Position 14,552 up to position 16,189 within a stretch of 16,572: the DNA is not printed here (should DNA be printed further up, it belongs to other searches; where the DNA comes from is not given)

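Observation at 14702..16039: RNA ligase-like nucleotidyltransferase with an unusually long N-terminal extension and a long insert between motifs III and IV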

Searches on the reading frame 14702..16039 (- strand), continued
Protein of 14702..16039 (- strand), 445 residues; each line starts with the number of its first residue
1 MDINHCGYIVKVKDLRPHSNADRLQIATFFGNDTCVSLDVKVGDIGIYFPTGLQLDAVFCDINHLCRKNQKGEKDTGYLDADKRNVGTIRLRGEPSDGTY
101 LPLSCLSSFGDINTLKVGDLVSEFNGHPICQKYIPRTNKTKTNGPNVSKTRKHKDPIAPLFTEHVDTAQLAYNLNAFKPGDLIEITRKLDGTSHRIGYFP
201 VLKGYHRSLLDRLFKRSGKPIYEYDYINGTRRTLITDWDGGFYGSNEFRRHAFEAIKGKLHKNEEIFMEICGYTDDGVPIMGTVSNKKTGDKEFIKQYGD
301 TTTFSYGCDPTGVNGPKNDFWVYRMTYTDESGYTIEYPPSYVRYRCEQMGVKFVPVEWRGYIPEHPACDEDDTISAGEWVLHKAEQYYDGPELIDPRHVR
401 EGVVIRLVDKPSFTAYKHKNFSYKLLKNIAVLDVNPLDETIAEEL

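Call 30: get_annotated_region(hit=H26, flank=6000)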
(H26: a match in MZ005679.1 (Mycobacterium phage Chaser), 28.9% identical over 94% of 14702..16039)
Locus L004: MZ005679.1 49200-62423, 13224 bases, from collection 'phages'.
description: Mycobacterium phage Chaser, complete genome.
organism: Mycobacterium phage Chaser (NCBI taxid 2835962)
taxonomy: Viruses; Duplodnaviria; Heunggongvirae; Uroviricota; Caudoviricetes; Vilmaviridae; Lclasvirinae; Bromdenvirus
host: Mycobacterium smegmatis mc#155; source: -; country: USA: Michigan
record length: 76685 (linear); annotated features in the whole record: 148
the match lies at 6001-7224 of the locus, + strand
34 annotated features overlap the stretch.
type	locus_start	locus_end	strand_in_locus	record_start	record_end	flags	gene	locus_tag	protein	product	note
CDS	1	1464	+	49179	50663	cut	72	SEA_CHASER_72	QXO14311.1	nicotinate ribosyltransferase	-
CDS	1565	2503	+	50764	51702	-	73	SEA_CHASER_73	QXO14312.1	polynucleotide kinase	-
CDS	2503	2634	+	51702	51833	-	74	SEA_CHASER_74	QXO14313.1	membrane protein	-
CDS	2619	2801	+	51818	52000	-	75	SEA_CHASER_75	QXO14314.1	hypothetical protein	-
CDS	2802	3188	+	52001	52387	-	76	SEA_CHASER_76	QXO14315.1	RusA-like resolvase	-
CDS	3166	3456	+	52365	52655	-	77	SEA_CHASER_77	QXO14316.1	WhiB family transcription factor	-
CDS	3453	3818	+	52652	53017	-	78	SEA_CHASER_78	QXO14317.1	WhiB family transcription factor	-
CDS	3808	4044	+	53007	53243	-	79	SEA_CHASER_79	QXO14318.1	hypothetical protein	-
CDS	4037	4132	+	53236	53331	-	80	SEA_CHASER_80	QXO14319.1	hypothetical protein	-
CDS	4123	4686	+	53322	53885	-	81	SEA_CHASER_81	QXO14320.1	hypothetical protein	-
CDS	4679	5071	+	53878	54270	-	82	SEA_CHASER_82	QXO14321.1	ssDNA binding protein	-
CDS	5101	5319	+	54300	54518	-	83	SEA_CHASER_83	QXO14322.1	HicA-like toxin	toxin in toxin/antitoxin system, HicA-like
CDS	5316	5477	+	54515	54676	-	84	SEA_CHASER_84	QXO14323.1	hypothetical protein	-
CDS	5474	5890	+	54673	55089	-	85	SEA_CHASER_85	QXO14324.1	DprA-like DNA processing chain A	-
CDS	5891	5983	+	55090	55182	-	86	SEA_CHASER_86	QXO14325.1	hypothetical protein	-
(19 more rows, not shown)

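Call 31: find_homologous_proteins(query=L003:5971-7296:+)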
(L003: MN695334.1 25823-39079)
Query L003:5971-7296:+ (441 aa): 2307 proteins with E <= 0.001 among 4388 candidates; the best 120 are listed.
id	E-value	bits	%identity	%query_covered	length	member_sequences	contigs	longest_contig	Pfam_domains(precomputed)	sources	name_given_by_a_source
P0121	9.8e-295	995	97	100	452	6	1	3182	PF09414.16,PF21189.4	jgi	-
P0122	2.5e-256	869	84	100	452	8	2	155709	PF09414.16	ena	-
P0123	1.2e-223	761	72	100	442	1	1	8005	PF09414.16,PF21189.4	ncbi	-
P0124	9.3e-217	738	71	100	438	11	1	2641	PF09414.16,PF21189.4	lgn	-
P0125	1.8e-214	731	71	99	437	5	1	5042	PF09414.16,PF21189.4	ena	-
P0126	1.5e-210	718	69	100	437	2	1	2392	PF09414.16,PF21189.4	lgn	-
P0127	9.1e-210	715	70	100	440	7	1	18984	PF09414.16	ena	-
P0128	6.1e-207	706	69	100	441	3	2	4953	PF09414.16,PF21189.4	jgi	jgi:hypothetical protein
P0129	3.0e-206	704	70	100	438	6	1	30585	PF09414.16,PF21189.4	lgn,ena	-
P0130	5.1e-202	690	67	100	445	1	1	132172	PF21189.4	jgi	jgi:hypothetical protein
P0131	1.0e-195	669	65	100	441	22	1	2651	PF09414.16,PF21189.4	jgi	jgi:hypothetical protein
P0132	3.2e-180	618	61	99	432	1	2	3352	PF09414.16,PF21189.4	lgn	-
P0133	6.5e-179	613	63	100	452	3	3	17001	PF09414.16,PF21189.4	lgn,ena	-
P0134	1.2e-171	590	59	100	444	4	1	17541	PF09414.16,PF21189.4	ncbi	-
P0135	2.2e-171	589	60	100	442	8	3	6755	PF09414.16,PF21189.4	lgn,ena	-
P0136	4.3e-171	588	58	100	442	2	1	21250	PF09414.16,PF21189.4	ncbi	-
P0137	1.1e-169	583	58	100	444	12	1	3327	PF09414.16,PF21189.4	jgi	-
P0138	2.7e-169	582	59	100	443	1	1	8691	PF09414.16,PF21189.4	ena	-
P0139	3.0e-169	582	58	100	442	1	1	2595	PF09414.16,PF21189.4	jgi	jgi:hypothetical protein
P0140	1.2e-168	580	59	100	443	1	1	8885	PF09414.16,PF21189.4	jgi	jgi:hypothetical protein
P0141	3.1e-167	575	58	100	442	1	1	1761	PF09414.16,PF21189.4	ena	-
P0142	6.3e-167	574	58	100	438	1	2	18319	PF09414.16,PF21189.4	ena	-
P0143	8.9e-167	573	58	100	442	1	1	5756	PF09414.16,PF21189.4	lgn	-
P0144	9.4e-167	573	58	100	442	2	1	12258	PF09414.16,PF21189.4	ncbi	-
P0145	1.4e-166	573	57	100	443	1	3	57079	PF09414.16,PF21189.4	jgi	jgi:hypothetical protein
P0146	2.7e-166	572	57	100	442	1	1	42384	PF09414.16,PF21189.4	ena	-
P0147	2.2e-165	569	58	100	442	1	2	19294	PF09414.16,PF21189.4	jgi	jgi:hypothetical protein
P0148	2.3e-165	569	58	100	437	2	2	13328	PF09414.16,PF21189.4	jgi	jgi:hypothetical protein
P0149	1.0e-164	567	57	100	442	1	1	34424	PF09414.16,PF21189.4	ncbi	-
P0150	1.1e-164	567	54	100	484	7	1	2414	PF09414.16,PF21189.4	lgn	-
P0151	3.8e-164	565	59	99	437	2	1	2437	PF09414.16,PF21189.4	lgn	-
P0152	1.1e-163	563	57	100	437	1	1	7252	PF09414.16,PF21189.4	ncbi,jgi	jgi:hypothetical protein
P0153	2.4e-163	562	57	100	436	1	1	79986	PF09414.16,PF21189.4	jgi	jgi:hypothetical protein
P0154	4.9e-163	561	57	100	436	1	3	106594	PF09414.16,PF21189.4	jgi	jgi:hypothetical protein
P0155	5.2e-163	561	57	100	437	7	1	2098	PF09414.16,PF21189.4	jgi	jgi:hypothetical protein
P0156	9.2e-163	560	57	99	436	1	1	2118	PF09414.16,PF21189.4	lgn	-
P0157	1.7e-162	559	56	98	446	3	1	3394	PF09414.16,PF21189.4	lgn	-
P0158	1.8e-162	559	57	100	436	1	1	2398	PF09414.16,PF21189.4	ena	-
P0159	1.2e-161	557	57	100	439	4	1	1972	PF09414.16,PF21189.4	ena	-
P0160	9.0e-160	550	55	99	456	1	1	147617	PF09414.16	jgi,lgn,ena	jgi:hypothetical protein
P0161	2.6e-159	549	56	100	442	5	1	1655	PF09414.16,PF21189.4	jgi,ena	-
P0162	1.4e-158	547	54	100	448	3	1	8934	PF09414.16,PF21189.4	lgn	-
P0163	2.1e-158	546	54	100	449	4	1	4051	PF09414.16,PF21189.4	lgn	-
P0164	3.1e-158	545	54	100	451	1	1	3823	PF09414.16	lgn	-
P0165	6.6e-158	544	54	99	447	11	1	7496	PF09414.16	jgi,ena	-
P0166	2.0e-157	543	56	98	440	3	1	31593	PF09414.16,PF21189.4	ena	-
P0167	3.8e-157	542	53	99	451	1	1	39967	PF09414.16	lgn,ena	-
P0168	4.9e-157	541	57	99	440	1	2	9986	PF09414.16,PF21189.4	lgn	-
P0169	1.1e-156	540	56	100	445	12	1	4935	PF09414.16,PF21189.4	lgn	-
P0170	1.6e-156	540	57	98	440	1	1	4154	PF09414.16,PF21189.4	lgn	-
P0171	7.0e-156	538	54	100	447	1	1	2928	PF09414.16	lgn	-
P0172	8.9e-156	537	53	99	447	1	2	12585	PF09414.16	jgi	jgi:hypothetical protein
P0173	1.1e-155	537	55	100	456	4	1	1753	PF09414.16,PF21189.4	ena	-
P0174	1.4e-155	537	53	100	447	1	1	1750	PF09414.16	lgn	-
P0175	1.4e-155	537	55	99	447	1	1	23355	PF09414.16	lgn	-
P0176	1.7e-155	536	53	99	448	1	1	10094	PF09414.16,PF21189.4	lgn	-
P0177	5.6e-155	535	55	100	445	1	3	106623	PF09414.16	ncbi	-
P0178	8.6e-155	534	55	100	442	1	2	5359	PF09414.16,PF21189.4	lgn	-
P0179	1.1e-154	534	54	100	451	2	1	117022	PF09414.16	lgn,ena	-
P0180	1.1e-154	534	53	99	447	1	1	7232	PF09414.16,PF21189.4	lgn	-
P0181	1.2e-154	534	54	100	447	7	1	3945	PF09414.16,PF21189.4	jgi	-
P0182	1.8e-154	533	54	99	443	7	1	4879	PF09414.16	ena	-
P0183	5.1e-154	531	55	100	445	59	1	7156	PF09414.16,PF21189.4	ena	-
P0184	6.2e-154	531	53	100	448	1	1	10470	PF09414.16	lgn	-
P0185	1.6e-153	530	55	100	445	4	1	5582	PF09414.16,PF21189.4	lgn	-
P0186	2.5e-153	529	54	100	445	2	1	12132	PF09414.16,PF21189.4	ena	-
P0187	3.1e-153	529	53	100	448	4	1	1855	PF09414.16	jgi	jgi:hypothetical protein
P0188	4.2e-153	528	54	100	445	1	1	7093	PF09414.16,PF21189.4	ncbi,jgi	jgi:hypothetical protein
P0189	9.3e-153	527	52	100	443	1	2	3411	PF21189.4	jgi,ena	jgi:hypothetical protein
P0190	1.1e-152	527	53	100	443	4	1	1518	PF09414.16,PF21189.4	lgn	-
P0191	3.3e-152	525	54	99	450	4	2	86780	PF09414.16,PF21189.4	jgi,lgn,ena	jgi:hypothetical protein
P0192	4.3e-152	525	54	99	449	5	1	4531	PF09414.16,PF21189.4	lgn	-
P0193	4.9e-152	525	53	99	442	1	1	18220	PF09414.16,PF21189.4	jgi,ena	jgi:hypothetical protein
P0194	2.9e-151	522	53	99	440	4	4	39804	PF09414.16,PF21189.4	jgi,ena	jgi:hypothetical protein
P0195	5.9e-151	521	54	99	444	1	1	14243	PF09414.16,PF21189.4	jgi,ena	jgi:hypothetical protein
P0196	6.7e-151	521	53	99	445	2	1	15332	PF09414.16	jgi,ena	-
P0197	7.9e-151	521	49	100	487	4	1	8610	PF09414.16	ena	-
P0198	8.5e-151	521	53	100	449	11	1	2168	PF09414.16,PF21189.4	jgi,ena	jgi:hypothetical protein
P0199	1.1e-150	520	53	99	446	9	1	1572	PF09414.16,PF21189.4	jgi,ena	jgi:hypothetical protein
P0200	1.8e-150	520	55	100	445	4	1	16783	PF09414.16,PF21189.4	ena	-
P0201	2.3e-150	519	52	99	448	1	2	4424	PF09414.16,PF21189.4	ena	-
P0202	4.3e-149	515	52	100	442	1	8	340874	PF09414.16,PF21189.4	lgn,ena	-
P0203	7.3e-149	514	54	99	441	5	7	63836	PF09414.16,PF21189.4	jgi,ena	jgi:hypothetical protein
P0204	8.4e-149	514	53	98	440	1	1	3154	PF09414.16,PF21189.4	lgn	-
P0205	9.2e-149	514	52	99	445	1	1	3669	PF09414.16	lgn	-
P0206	1.5e-147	510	51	98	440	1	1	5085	PF09414.16,PF21189.4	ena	-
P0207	6.4e-147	508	49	100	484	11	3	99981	PF09414.16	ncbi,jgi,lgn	jgi:hypothetical protein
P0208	6.5e-147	508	53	99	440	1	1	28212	PF09414.16,PF21189.4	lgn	-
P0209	7.2e-147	508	53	99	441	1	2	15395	PF09414.16,PF21189.4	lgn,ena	-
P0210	1.2e-146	507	52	98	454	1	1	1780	PF09414.16,PF21189.4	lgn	-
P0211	1.3e-146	507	52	99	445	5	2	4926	PF09414.16,PF21189.4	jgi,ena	jgi:hypothetical protein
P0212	4.2e-146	505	51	99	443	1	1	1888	PF09414.16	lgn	-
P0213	5.9e-146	505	52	96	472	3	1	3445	PF09414.16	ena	-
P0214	6.7e-146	505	52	100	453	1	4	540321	PF09414.16,PF21189.4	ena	-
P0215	7.1e-146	505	52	99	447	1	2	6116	PF09414.16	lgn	-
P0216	1.3e-144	500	52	98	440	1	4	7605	PF09414.16,PF21189.4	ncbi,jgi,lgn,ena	jgi:hypothetical protein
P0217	3.6e-144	499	52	100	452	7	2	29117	PF09414.16,PF21189.4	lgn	-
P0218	4.2e-144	499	52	100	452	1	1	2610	PF09414.16,PF21189.4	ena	-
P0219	6.7e-144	498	51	99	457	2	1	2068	PF09414.16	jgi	jgi:hypothetical protein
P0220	7.7e-144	498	52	99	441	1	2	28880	PF09414.16,PF21189.4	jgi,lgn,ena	jgi:hypothetical protein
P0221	1.3e-143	497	51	100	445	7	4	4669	PF09414.16,PF21189.4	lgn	-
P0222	1.4e-143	497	53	98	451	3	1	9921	PF09414.16,PF21189.4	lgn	-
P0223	1.9e-143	497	51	100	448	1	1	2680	PF09414.16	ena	-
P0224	2.0e-143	497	51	97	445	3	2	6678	PF09414.16,PF21189.4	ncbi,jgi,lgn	jgi:hypothetical protein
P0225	3.1e-143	496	51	100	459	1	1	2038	PF09414.16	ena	-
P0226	6.0e-143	495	51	99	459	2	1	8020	PF09414.16,PF21189.4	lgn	-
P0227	2.4e-142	493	51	100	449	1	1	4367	PF09414.16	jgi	jgi:hypothetical protein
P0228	2.5e-142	493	51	100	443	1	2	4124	PF09414.16,PF21189.4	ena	-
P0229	1.0e-141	491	47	99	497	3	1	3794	PF09414.16,PF21189.4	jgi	jgi:hypothetical protein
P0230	4.4e-141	489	50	100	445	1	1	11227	PF09414.16,PF21189.4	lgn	-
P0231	4.8e-141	489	47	100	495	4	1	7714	PF09414.16,PF21189.4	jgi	jgi:hypothetical protein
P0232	5.4e-141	489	50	99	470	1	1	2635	PF09414.16,PF21189.4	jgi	jgi:hypothetical protein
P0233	9.2e-141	488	46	100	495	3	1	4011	PF21189.4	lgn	-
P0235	2.2e-140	487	50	100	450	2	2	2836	PF09414.16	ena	-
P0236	2.6e-140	486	48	100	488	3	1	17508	PF09414.16,PF21189.4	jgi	-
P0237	4.8e-140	485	50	97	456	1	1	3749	PF09414.16,PF21189.4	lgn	-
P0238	6.0e-140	485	52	99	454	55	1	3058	PF09414.16,PF21189.4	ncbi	-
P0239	1.9e-139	483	46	100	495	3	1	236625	PF21189.4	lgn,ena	-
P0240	1.8e-138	480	46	99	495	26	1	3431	PF09414.16,PF21189.4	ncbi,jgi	jgi:hypothetical protein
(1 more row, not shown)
